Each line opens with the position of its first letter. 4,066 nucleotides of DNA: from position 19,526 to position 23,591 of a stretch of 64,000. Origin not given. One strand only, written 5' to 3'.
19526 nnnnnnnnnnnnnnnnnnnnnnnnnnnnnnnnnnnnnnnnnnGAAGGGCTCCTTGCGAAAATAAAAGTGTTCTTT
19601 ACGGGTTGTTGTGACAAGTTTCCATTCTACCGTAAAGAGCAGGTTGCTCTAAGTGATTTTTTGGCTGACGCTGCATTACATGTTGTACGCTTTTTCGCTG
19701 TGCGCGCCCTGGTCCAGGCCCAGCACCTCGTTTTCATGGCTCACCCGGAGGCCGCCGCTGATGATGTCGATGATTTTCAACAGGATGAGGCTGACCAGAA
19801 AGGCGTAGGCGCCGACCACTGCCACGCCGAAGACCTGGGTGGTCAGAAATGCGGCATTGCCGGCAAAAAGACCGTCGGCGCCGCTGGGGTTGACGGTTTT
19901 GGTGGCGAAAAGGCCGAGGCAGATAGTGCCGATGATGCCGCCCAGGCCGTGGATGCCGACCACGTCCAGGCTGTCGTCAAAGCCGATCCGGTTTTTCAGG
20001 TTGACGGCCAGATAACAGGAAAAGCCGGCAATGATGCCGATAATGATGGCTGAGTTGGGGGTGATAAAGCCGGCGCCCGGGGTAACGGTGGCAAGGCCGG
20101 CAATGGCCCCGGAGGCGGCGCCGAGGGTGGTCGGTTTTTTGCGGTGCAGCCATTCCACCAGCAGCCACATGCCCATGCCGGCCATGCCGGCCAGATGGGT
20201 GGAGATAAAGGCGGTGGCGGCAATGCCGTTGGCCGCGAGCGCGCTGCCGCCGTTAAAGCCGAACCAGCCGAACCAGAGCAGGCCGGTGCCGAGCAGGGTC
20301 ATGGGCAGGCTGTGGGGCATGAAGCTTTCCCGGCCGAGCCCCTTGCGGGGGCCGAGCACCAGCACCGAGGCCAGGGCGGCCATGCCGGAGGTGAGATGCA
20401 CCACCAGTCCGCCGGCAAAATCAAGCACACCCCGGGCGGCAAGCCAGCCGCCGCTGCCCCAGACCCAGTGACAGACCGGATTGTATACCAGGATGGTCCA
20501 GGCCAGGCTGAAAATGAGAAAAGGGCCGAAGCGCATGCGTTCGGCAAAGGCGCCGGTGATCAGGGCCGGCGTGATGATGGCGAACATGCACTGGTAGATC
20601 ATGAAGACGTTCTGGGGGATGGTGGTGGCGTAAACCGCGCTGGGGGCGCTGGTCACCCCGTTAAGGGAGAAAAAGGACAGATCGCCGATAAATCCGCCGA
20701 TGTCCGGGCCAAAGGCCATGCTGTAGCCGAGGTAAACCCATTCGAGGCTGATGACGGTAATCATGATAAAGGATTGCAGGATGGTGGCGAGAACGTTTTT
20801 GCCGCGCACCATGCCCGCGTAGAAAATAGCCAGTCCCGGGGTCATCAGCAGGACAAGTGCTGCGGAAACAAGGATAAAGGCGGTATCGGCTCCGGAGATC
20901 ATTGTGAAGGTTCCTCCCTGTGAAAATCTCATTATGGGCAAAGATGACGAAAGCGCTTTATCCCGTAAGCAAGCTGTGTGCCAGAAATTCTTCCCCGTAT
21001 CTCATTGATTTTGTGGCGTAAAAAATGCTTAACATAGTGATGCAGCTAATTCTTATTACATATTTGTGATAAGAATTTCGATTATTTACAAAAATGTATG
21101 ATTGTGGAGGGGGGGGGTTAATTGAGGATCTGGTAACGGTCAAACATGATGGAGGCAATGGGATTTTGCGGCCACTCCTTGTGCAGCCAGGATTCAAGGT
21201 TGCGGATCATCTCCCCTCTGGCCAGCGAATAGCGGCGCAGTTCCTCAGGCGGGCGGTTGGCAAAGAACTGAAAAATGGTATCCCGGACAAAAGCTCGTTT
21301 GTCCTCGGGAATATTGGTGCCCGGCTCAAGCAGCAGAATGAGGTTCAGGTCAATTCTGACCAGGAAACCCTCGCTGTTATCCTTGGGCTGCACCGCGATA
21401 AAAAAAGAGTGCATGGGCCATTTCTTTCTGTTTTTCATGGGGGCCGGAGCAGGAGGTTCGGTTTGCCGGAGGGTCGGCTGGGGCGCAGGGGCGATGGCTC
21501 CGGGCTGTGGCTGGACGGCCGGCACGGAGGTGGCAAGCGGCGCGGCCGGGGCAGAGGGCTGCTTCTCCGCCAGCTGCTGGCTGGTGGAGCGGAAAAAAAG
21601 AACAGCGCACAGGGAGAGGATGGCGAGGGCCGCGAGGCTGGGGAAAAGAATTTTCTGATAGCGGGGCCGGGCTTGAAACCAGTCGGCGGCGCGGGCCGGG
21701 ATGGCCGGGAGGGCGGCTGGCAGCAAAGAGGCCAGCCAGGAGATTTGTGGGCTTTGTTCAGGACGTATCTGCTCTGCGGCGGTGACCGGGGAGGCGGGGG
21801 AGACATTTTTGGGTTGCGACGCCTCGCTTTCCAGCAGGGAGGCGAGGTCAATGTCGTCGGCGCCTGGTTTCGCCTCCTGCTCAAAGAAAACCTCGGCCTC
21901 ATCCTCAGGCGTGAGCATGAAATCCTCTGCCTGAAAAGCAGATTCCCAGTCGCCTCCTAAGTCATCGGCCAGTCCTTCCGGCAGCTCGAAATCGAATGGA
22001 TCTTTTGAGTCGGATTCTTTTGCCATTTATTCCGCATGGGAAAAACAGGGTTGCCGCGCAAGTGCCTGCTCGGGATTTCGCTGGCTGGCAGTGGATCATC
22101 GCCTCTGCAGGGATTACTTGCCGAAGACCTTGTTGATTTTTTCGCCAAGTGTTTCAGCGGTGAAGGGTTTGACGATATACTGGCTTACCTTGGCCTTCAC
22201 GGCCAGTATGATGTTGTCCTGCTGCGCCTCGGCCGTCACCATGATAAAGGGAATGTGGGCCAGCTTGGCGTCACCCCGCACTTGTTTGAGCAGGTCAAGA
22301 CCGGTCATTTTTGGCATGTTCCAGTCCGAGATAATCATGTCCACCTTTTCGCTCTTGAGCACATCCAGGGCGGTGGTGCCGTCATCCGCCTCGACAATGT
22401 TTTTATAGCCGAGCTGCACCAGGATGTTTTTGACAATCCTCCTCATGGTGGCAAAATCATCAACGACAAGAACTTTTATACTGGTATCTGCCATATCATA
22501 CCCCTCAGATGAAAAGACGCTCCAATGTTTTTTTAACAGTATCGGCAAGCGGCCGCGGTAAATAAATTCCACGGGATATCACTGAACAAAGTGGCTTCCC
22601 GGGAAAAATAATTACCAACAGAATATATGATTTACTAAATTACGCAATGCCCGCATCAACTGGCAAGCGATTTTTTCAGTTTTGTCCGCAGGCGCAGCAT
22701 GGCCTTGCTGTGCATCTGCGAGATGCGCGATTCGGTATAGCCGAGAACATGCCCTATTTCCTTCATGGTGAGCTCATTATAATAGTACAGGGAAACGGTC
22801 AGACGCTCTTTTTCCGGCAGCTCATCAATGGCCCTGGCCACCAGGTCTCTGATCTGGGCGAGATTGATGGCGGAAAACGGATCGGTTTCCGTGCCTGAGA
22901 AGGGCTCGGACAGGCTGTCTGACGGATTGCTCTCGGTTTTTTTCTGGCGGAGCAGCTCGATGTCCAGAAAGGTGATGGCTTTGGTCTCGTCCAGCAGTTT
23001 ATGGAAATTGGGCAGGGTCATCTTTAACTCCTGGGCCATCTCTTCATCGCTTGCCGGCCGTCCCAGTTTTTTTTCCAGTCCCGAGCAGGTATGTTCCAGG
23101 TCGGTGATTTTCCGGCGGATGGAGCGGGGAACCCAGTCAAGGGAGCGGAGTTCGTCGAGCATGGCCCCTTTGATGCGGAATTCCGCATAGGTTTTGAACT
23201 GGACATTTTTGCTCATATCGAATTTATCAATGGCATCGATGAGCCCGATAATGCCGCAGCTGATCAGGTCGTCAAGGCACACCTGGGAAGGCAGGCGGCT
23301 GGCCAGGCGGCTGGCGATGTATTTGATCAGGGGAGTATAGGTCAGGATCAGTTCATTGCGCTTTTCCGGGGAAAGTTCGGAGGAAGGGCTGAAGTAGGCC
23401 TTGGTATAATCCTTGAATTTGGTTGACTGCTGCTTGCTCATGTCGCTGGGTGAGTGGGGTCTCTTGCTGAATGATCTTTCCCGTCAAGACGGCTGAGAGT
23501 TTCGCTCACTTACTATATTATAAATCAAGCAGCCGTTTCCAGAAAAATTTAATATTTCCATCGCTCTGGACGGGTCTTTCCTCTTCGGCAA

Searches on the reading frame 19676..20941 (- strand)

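Call 9: search_protein_families(library=pfam, proteins=[window:19676-20941:-])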
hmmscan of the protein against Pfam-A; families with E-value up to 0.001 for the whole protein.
window:19676-20941:- (421 aa): 1 family
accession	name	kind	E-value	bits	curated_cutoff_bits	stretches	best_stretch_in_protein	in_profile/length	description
PF00909.26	Ammonium_transp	-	7.4e-127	423.8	23.2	1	21-419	1-399/399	Ammonium Transporter Family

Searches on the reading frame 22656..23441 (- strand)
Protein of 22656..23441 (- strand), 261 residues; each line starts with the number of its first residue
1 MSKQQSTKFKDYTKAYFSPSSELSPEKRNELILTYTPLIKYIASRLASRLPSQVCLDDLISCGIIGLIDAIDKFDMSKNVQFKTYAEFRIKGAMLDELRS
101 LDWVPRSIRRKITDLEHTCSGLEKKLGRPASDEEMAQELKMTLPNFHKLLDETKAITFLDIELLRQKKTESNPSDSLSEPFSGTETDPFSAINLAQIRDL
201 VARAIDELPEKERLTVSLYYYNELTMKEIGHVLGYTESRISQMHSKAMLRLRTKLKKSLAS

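Call 9: search_protein_families(library=pfam, proteins=[window:22656-23441:-])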
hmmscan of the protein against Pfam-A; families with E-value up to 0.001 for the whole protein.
window:22656-23441:- (261 aa): 4 families
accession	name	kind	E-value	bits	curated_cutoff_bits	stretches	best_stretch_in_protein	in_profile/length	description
PF04545.22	Sigma70_r4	-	8e-16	57.7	24.1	1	204-252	1-49/50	Sigma-70, region 4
PF04542.20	Sigma70_r2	-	3.5e-14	52.8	24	1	31-103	1-70/71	Sigma-70 region 2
PF08281.18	Sigma70_r4_2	-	6.2e-08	32.6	25.7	1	199-251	2-54/54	Sigma-70, region 4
PF04539.22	Sigma70_r3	-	8e-07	29.5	25.3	1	114-170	5-61/78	Sigma-70 region 3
